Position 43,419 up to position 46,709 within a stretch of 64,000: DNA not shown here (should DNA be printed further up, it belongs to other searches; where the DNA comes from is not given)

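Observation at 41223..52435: Candidate new circuit: a LanM-modified peptide in the pheromone slot of a LytTR/HPK10 three-component system, driving a secreted-protein/ABC operon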

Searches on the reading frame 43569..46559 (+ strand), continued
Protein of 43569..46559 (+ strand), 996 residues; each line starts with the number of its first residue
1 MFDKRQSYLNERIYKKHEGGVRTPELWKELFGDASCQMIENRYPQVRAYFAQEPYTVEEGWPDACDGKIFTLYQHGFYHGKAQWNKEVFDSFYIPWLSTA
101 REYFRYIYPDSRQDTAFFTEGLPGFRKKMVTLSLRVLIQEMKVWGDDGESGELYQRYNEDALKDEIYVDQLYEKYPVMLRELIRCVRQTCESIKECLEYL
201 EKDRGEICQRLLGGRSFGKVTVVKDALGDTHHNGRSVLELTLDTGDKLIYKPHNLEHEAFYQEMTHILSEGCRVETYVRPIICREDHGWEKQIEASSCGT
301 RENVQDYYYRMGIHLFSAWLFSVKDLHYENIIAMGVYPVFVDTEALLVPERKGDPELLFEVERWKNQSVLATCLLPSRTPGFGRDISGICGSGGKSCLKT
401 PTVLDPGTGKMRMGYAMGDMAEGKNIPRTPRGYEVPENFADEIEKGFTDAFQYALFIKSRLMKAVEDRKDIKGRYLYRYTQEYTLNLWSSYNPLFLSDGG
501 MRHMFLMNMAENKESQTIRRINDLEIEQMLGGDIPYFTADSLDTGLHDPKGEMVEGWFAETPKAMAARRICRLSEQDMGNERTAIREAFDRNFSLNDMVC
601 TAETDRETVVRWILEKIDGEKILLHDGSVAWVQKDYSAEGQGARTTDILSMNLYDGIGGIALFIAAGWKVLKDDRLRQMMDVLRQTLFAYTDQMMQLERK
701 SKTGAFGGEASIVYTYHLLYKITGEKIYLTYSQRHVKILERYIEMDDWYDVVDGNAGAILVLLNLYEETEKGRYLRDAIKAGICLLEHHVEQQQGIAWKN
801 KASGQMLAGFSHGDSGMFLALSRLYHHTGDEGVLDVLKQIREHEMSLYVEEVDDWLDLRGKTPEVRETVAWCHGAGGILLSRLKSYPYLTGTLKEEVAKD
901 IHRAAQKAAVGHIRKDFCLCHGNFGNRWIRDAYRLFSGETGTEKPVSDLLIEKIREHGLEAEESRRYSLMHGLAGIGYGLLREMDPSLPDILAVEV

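Call 60: search_solved_structures(query=window:43569-46559:+, max_evalue=0.001, show_alignments=1)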
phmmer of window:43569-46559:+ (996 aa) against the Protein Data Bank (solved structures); distinct sequences matched with E-value up to 0.001: 7.
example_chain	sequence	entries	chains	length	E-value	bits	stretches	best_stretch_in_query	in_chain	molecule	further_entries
6st5_A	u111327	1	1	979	3.4e-67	230.5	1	114-995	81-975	LicM2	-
5dzt_A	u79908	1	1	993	1.5e-34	122.4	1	121-779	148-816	CylM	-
6wq1_A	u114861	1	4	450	2e-05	26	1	641-983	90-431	LanC-like protein 2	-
3e6u_A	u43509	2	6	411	5.7e-05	24.5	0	869-981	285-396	LanC-like protein 1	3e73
8d0v_A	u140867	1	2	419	5.8e-05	24.5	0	869-981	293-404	Glutathione S-transferase LANCL1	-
8czk_A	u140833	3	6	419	6e-05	24.4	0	869-981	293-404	Glutathione S-transferase LANCL1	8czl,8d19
3t33_A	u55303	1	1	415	0.0001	23.6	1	865-987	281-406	G protein coupled receptor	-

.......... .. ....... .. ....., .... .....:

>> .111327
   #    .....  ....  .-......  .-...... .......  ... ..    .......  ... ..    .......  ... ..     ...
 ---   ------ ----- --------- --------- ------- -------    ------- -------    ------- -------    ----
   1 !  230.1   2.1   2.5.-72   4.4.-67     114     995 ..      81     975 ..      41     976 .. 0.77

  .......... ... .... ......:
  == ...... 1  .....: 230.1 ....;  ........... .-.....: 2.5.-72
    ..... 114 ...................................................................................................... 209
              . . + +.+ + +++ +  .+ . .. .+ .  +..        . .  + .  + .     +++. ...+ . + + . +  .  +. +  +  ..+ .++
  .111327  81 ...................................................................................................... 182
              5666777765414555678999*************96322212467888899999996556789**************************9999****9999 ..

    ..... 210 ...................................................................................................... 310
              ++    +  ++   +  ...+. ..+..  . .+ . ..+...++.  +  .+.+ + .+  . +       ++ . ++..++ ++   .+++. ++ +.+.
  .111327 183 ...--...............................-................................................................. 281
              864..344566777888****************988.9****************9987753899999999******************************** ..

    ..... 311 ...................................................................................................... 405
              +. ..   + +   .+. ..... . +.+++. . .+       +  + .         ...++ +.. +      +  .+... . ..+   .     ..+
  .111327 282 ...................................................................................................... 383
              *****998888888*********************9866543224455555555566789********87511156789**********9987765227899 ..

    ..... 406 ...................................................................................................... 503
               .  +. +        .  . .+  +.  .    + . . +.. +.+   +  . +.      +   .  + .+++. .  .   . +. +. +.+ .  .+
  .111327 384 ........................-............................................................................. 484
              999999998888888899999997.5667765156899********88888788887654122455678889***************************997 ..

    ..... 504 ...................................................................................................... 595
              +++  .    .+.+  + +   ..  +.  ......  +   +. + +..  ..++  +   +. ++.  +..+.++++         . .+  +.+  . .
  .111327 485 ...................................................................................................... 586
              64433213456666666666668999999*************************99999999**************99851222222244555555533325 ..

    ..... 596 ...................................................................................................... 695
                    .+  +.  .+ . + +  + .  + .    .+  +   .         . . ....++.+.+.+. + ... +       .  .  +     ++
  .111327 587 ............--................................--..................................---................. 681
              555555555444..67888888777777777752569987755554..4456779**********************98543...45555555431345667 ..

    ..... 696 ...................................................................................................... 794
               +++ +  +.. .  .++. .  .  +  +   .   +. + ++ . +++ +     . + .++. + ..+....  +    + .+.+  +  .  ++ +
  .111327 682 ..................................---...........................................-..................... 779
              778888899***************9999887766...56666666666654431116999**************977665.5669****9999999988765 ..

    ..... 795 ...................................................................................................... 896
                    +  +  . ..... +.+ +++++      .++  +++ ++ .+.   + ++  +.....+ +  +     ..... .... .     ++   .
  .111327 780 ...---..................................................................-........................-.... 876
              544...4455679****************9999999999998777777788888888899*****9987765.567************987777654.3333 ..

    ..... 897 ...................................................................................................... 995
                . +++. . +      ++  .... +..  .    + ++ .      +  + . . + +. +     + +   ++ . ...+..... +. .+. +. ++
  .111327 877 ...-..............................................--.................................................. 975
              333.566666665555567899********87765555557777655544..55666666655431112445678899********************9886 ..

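Call 73: search_protein_families(library=ncbifam, proteins=[L008:11767-12609:+, L008:15386-16240:+, L008:14147-14743:+, L008:14758-15411:+], max_evalue=5)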
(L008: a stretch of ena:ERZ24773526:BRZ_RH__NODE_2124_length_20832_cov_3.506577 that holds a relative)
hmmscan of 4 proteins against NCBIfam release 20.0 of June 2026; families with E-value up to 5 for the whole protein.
L008:11767-12609:+ (280 aa): 0 families

L008:15386-16240:+ (284 aa): 0 families

L008:14147-14743:+ (198 aa): 0 families

L008:14758-15411:+ (217 aa): 198 families (the best 25 are shown)
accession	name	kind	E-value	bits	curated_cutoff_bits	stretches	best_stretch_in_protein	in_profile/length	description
TIGR03740.1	galliderm_ABC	subfamily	1.3e-52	178.7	309.75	1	3-215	1-210/223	lantibiotic protection ABC transporter ATP-binding subunit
TIGR01188.1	drrA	subfamily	2.4e-41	142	312.45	1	14-213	5-208/302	daunorubicin resistance ABC transporter, ATP-binding protein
NF047568.1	PSM_export_PmtC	equivalog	9.7e-36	123.7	375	1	4-208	2-199/290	phenol-soluble modulin export ABC transporter ATP-binding protein PmtC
TIGR03522.1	GldA_ABC_ATP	equivalog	1.2e-34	120.2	402.6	1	1-214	1-217/301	gliding motility-associated ABC transporter ATP-binding subunit GldA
TIGR00968.1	3a0106s01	subfamily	2.8e-34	118.7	342.75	1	4-212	2-214/237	sulfate ABC transporter ATP-binding protein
TIGR01189.1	ccmA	equivalog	1.7e-33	116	131.6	1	3-194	1-192/198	heme ABC exporter ATP-binding protein CcmA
NF010061.0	PRK13538.1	equivalog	2.2e-33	115.5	195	1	3-192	6-196/211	cytochrome c biogenesis heme-transporting ATPase CcmA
NF006987.0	PRK09452.1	equivalog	1.4e-32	112.9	482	1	3-209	18-228/378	spermidine/putrescine ABC transporter ATP-binding protein PotA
TIGR02142.1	modC_ABC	equivalog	3.2e-32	112.2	285.05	1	19-214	14-217/353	molybdenum ABC transporter ATP-binding protein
NF043075.1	MMSYN1_0197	equivalog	4.3e-32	111.4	550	1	3-208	3-212/341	spermidine/putrescine ABC transporter ATP-binding protein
TIGR02673.1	FtsE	equivalog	6.5e-32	110.9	264.85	1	4-205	3-213/214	cell division ATP-binding protein FtsE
TIGR03258.1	PhnT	equivalog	1.3e-31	109.9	499.15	1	8-210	14-221/359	2-aminoethylphosphonate ABC transport system ATP-binding subunit PhnT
TIGR03608.1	L_ocin_972_ABC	subfamily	4.3e-31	108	254.85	1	5-199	1-203/206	putative bacteriocin export ABC transporter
NF000355.4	ribo_prot_ABC_F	equivalog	2.3e-30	105.9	380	1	2-210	2-195/499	ribosomal protection-like ABC-F family protein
NF040873.1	AztA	equivalog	2.5e-30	105.5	220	1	13-199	3-189/191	zinc ABC transporter ATP-binding protein AztA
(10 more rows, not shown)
